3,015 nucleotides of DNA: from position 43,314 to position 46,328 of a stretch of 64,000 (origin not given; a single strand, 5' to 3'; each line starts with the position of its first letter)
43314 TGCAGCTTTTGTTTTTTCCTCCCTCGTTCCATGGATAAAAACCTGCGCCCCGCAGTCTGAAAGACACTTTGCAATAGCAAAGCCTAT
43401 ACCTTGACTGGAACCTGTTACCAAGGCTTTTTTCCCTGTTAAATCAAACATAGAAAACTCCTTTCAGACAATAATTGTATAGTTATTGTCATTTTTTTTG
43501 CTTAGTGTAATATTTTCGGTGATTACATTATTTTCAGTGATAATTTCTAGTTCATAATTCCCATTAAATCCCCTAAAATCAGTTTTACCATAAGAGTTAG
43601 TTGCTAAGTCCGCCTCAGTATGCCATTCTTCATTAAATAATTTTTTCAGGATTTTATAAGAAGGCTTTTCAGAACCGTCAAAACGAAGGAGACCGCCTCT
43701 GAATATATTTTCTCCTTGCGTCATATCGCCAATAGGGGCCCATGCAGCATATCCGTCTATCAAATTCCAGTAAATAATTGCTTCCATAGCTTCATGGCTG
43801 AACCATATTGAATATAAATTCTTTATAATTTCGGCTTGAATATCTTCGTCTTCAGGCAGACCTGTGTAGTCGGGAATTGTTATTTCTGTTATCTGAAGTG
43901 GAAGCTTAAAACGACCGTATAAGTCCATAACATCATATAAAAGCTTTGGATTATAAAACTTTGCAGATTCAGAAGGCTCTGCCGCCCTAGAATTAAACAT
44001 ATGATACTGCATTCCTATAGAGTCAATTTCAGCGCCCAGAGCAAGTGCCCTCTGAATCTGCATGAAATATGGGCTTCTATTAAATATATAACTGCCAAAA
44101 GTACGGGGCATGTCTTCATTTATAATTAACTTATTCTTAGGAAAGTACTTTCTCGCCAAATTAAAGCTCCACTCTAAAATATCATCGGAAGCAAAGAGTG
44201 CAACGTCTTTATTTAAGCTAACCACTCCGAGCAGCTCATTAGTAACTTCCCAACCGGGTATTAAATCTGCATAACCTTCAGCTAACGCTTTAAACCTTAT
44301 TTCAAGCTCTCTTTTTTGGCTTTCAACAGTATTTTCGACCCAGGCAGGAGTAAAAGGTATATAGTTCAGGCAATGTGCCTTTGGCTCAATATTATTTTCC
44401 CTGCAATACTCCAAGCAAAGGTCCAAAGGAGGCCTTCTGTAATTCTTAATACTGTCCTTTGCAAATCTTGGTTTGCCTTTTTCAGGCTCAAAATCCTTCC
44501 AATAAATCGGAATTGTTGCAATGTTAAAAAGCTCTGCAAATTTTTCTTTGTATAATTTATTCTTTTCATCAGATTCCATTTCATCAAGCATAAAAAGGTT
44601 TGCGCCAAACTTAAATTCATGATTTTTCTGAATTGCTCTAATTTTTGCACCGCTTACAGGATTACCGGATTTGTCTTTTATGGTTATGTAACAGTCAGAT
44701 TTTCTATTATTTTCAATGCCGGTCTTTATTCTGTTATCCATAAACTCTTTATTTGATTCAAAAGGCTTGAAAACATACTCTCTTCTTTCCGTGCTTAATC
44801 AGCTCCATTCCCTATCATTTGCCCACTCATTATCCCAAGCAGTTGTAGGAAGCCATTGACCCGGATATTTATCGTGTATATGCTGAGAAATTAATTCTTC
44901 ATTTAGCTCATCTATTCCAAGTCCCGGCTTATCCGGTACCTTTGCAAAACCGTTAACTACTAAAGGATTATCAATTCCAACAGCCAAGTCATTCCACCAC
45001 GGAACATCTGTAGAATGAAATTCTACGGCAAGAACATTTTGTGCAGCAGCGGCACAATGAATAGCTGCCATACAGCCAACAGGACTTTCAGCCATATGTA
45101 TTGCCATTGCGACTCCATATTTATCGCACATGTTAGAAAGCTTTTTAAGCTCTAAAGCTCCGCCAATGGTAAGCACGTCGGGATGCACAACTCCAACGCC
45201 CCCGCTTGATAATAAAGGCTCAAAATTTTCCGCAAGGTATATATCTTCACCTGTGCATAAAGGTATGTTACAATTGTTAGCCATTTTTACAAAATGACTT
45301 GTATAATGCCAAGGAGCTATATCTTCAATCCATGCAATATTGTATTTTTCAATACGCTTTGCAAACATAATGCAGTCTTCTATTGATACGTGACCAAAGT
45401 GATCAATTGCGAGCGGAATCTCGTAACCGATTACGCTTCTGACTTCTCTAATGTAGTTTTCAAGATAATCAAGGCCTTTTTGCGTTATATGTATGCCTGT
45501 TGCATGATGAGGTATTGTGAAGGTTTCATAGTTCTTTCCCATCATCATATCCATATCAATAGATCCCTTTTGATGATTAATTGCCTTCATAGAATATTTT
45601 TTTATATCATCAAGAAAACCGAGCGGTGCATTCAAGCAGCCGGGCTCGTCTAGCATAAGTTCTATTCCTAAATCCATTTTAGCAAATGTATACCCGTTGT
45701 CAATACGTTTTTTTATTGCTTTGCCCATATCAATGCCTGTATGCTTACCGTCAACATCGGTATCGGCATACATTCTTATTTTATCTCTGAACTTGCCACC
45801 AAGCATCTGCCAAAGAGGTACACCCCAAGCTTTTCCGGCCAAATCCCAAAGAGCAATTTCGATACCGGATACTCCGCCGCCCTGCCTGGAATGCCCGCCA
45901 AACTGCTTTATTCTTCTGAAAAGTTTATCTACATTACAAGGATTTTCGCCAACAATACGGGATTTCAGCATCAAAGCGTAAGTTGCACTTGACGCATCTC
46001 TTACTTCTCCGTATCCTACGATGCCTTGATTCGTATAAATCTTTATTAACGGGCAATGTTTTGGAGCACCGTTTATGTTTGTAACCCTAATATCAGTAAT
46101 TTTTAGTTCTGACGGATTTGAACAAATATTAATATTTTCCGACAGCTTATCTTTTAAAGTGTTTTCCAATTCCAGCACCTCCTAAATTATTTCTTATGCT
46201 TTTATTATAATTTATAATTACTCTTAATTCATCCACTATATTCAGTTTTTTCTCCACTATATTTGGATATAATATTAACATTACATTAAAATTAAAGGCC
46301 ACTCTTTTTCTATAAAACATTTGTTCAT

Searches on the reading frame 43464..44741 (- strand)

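Call 104: search_protein_families(library=pfam, proteins=[window:43464-44741:-], max_evalue=0.00001)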
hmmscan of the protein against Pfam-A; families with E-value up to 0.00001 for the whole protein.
window:43464-44741:- (425 aa): 1 family
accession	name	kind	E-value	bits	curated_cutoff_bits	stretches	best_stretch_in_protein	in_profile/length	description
PF00331.26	Glyco_hydro_10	-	1.8e-20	73.8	22.1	1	82-335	48-284/311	Glycosyl hydrolase family 10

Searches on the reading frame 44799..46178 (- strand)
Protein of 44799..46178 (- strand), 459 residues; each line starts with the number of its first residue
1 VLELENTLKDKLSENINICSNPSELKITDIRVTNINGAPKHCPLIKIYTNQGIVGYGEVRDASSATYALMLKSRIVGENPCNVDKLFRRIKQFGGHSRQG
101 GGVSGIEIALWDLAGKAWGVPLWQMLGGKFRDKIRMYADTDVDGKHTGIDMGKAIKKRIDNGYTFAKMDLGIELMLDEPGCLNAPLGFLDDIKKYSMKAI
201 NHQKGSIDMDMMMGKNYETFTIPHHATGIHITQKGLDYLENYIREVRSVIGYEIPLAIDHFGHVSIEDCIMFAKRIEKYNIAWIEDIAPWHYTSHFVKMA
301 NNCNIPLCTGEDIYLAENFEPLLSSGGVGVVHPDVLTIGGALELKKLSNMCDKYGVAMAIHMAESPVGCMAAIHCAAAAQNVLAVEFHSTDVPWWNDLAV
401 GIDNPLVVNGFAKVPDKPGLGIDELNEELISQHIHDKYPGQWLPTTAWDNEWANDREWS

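Call 73: search_protein_families(library=pfam, proteins=[window:44799-46178:-], max_evalue=0.00001)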
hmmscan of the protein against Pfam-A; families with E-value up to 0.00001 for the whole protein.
window:44799-46178:- (459 aa): 2 families
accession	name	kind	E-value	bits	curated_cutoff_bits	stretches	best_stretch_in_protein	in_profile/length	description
PF13378.12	MR_MLE_C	-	2.1e-39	136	29.4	1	234-423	25-214/219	Enolase C-terminal domain-like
PF02746.21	MR_MLE_N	-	4.8e-11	43.3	22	1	44-127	30-117/117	Mandelate racemase / muconate lactonizing enzyme, N-terminal domain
